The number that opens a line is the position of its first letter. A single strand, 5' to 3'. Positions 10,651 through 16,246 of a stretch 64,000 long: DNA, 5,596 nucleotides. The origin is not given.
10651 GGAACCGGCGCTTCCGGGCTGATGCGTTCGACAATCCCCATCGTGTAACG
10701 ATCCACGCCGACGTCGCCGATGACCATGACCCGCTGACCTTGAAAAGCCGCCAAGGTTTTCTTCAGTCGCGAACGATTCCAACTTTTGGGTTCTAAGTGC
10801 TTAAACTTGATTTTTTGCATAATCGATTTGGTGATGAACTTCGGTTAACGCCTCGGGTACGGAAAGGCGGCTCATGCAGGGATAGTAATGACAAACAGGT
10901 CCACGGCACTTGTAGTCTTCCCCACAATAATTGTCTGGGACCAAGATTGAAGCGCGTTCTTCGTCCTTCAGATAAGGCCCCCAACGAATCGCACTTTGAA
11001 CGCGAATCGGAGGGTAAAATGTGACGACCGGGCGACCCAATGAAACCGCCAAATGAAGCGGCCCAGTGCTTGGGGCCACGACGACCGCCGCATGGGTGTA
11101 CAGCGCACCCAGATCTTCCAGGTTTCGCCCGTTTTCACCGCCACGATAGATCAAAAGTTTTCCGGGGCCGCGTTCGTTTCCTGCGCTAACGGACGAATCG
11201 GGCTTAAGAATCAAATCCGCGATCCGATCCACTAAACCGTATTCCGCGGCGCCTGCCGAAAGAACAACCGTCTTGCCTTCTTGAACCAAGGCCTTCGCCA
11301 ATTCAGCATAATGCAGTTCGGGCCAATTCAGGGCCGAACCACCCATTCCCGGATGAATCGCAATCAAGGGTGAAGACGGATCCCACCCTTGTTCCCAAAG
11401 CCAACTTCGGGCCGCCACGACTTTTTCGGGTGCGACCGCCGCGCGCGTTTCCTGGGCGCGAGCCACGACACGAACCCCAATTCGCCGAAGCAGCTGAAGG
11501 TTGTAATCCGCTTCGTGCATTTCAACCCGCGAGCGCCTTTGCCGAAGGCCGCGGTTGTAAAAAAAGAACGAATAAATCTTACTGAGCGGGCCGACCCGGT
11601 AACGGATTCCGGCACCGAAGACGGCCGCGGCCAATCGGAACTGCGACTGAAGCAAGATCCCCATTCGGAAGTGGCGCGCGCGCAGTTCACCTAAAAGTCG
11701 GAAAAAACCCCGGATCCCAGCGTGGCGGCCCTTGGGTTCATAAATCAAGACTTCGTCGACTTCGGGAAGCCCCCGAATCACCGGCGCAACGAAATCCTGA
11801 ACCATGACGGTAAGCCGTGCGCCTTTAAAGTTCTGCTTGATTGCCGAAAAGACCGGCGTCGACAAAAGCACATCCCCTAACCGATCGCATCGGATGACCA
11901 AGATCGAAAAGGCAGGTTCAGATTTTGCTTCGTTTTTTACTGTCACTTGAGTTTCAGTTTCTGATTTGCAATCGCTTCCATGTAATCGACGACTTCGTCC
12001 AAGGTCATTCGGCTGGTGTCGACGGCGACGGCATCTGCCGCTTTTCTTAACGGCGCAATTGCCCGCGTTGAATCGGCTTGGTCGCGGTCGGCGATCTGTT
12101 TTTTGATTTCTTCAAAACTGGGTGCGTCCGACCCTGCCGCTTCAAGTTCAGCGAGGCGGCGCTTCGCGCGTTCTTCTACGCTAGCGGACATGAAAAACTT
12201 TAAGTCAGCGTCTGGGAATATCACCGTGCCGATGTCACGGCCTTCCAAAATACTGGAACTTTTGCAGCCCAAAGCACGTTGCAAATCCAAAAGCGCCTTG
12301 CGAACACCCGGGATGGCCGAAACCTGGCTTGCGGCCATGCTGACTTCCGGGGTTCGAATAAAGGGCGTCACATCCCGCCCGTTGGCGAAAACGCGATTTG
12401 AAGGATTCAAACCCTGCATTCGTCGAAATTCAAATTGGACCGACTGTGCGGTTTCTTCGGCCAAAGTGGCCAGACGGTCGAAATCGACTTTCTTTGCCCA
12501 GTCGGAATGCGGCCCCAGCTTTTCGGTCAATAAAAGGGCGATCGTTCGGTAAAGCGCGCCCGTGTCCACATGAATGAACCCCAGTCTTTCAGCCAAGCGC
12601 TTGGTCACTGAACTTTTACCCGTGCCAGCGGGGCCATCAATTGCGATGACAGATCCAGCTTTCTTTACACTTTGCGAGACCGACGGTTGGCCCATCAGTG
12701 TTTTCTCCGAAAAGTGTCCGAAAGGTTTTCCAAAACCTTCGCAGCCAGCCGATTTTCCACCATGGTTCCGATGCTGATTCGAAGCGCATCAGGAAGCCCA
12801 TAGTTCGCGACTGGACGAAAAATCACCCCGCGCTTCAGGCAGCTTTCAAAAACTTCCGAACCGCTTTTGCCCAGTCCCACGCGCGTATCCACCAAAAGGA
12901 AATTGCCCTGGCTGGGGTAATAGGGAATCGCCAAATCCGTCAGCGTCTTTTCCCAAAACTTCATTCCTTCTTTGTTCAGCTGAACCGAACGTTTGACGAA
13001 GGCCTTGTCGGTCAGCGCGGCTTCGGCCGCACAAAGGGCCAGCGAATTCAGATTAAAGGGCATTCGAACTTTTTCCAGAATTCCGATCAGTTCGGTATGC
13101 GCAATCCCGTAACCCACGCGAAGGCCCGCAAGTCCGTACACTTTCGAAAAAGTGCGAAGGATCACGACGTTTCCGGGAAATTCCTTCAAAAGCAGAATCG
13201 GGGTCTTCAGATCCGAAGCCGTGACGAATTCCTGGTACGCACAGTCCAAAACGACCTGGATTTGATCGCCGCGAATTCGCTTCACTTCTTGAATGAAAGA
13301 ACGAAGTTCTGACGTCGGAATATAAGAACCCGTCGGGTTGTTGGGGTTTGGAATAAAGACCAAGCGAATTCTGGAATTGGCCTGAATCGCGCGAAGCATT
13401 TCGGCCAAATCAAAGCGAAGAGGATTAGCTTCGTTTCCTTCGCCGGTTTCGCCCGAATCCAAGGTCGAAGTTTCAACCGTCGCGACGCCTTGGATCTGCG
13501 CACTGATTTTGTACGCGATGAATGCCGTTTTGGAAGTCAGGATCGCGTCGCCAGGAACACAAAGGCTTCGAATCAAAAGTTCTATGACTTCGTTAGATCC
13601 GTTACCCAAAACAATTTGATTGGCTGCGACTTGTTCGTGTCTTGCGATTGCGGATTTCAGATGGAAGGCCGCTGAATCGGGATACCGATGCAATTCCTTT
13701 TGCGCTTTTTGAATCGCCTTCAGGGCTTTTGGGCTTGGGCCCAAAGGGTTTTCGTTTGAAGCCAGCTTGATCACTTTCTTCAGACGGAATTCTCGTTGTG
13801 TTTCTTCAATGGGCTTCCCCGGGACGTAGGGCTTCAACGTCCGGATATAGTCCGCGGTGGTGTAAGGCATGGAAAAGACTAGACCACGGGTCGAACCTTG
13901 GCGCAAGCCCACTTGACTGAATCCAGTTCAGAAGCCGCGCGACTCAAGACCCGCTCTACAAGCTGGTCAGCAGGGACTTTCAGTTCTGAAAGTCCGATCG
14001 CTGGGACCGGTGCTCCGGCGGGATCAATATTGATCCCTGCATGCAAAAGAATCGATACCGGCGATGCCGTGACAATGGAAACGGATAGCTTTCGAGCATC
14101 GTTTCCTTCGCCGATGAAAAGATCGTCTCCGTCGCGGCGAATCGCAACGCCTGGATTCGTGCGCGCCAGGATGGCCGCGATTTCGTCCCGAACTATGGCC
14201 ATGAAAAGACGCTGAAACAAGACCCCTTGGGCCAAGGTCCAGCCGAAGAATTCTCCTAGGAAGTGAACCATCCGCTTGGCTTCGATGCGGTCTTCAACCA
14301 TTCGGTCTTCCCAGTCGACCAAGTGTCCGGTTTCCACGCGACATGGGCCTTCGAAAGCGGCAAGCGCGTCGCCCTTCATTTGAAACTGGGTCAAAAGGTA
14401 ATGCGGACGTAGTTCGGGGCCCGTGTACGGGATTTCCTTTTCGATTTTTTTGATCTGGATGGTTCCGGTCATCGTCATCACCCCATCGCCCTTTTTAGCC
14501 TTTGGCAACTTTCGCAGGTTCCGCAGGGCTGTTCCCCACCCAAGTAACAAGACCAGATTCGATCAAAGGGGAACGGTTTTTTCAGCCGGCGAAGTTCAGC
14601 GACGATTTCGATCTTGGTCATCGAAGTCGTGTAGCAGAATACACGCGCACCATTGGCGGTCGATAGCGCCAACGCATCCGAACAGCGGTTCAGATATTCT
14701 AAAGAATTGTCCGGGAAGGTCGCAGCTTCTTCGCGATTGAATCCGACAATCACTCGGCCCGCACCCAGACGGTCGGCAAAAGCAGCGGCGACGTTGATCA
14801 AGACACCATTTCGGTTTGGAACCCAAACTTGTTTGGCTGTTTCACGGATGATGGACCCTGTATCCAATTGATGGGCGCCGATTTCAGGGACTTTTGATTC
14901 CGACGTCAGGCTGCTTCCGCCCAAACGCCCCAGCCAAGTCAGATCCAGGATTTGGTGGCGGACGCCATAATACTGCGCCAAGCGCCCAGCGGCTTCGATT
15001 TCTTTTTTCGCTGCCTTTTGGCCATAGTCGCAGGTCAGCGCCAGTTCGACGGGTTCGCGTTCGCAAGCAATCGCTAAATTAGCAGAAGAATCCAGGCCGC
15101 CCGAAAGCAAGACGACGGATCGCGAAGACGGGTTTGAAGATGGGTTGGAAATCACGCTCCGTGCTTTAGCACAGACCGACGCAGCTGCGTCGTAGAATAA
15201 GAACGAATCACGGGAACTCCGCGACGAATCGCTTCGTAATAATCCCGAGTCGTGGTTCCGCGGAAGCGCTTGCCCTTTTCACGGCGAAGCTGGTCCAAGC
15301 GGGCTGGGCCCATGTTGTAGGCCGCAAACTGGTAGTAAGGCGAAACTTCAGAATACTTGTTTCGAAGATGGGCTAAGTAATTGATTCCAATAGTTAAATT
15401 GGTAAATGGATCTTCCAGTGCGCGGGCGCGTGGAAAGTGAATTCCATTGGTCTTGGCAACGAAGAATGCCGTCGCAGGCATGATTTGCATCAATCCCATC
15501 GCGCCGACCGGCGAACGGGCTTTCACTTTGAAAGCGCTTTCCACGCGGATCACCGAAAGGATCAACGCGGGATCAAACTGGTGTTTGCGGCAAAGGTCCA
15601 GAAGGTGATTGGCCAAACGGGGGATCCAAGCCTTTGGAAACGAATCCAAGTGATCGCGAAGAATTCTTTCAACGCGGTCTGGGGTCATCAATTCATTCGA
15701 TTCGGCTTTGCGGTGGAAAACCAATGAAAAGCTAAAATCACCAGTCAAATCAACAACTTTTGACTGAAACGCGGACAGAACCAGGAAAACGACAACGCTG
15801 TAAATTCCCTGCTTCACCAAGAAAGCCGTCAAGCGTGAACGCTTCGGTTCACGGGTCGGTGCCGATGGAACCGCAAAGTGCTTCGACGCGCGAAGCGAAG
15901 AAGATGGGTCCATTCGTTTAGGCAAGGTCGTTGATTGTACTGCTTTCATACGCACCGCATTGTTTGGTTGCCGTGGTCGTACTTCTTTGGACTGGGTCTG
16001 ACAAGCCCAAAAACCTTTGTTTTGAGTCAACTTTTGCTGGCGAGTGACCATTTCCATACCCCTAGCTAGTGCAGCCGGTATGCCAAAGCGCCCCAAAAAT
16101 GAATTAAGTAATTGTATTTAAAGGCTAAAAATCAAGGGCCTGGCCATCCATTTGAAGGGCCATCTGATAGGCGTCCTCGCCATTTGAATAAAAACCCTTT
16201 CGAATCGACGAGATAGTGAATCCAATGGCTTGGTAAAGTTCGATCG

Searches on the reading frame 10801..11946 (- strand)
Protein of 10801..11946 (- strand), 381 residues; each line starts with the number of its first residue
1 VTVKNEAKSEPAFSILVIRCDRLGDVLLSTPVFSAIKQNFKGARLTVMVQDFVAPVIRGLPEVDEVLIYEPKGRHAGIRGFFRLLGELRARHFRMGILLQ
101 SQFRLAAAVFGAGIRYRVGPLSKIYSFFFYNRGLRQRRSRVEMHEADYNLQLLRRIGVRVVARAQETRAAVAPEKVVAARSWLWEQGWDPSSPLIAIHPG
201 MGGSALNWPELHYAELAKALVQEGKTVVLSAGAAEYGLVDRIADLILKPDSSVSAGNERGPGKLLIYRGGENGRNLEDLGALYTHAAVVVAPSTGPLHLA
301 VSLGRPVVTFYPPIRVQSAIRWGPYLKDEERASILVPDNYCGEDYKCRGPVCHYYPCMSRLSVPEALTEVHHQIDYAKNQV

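Call 50: search_protein_families(library=pfam, proteins=[window:10801-11946:-], max_evalue=0.001)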
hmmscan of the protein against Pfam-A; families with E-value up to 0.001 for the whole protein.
window:10801-11946:- (381 aa): 1 family
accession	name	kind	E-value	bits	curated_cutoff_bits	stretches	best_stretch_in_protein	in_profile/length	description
PF01075.23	Glyco_transf_9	-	3.6e-19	69.5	22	2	82-240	2-155/247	Glycosyltransferase family 9 (heptosyltransferase)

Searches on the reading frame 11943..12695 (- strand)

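Call 50: search_protein_families(library=pfam, proteins=[window:11943-12695:-], max_evalue=0.001)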
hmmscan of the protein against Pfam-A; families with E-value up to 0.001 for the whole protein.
window:11943-12695:- (250 aa): 6 families
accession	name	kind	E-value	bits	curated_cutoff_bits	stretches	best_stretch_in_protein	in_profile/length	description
PF02224.24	Cytidylate_kin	-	5.1e-69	232.6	26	1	17-242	1-208/211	Cytidylate kinase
PF13207.12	AAA_17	-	4.8e-07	30.6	27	1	21-85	2-64/136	AAA domain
PF13189.12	Cytidylate_kin2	-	8.1e-07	29.8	28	1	16-208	1-150/176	Cytidylate kinase-like family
PF13521.12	AAA_28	-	3.9e-05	24.4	27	1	17-75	2-59/164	AAA domain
PF13238.12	AAA_18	-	6.4e-05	23.8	29.4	1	17-53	1-32/128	AAA domain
PF13671.12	AAA_33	-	0.00054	20.7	27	0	16-81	1-61/143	AAA domain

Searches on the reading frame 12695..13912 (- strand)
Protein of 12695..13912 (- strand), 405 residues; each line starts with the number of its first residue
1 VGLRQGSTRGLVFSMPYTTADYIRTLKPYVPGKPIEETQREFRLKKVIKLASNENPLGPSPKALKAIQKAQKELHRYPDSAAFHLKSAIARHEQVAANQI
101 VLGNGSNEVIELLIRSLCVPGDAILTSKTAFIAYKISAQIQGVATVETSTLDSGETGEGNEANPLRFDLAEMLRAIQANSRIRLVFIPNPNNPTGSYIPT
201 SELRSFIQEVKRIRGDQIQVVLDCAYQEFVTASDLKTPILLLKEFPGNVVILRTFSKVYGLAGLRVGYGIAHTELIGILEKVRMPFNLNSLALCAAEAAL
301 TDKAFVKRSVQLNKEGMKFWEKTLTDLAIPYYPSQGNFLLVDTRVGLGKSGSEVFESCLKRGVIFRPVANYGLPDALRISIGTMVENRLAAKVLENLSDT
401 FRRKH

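Call 51: search_protein_families(library=pfam, proteins=[window:12695-13912:-], max_evalue=0.001)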
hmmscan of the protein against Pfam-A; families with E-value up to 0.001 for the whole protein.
window:12695-13912:- (405 aa): 1 family
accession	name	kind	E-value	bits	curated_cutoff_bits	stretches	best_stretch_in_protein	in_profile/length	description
PF00155.27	Aminotran_1_2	-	8.5e-52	177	19.7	1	45-392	1-359/361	Aminotransferase class I and II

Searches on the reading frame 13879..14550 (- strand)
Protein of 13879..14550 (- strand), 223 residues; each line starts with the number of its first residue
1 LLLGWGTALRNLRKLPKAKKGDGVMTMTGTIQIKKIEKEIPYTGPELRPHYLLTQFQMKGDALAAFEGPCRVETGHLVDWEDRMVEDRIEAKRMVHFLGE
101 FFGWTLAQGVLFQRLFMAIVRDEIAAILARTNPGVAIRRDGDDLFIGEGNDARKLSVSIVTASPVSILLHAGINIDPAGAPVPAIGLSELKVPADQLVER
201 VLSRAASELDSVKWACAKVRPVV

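Call 51: search_protein_families(library=pfam, proteins=[window:13879-14550:-], max_evalue=0.001)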
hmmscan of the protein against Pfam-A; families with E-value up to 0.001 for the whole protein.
window:13879-14550:- (223 aa): 1 family
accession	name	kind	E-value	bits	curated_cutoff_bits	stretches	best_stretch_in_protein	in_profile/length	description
PF04017.17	DUF366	-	8.9e-45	152.9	29.9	1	32-220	2-184/184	Domain of unknown function (DUF366)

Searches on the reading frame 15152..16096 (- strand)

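Call 51: search_protein_families(library=pfam, proteins=[window:15152-16096:-], max_evalue=0.001)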
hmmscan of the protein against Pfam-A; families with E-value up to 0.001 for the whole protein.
window:15152-16096:- (314 aa): 1 family
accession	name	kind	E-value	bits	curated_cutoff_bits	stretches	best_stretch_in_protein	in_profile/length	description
PF01464.25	SLT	-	3.9e-23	81.7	21.3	1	171-276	9-110/117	Transglycosylase SLT domain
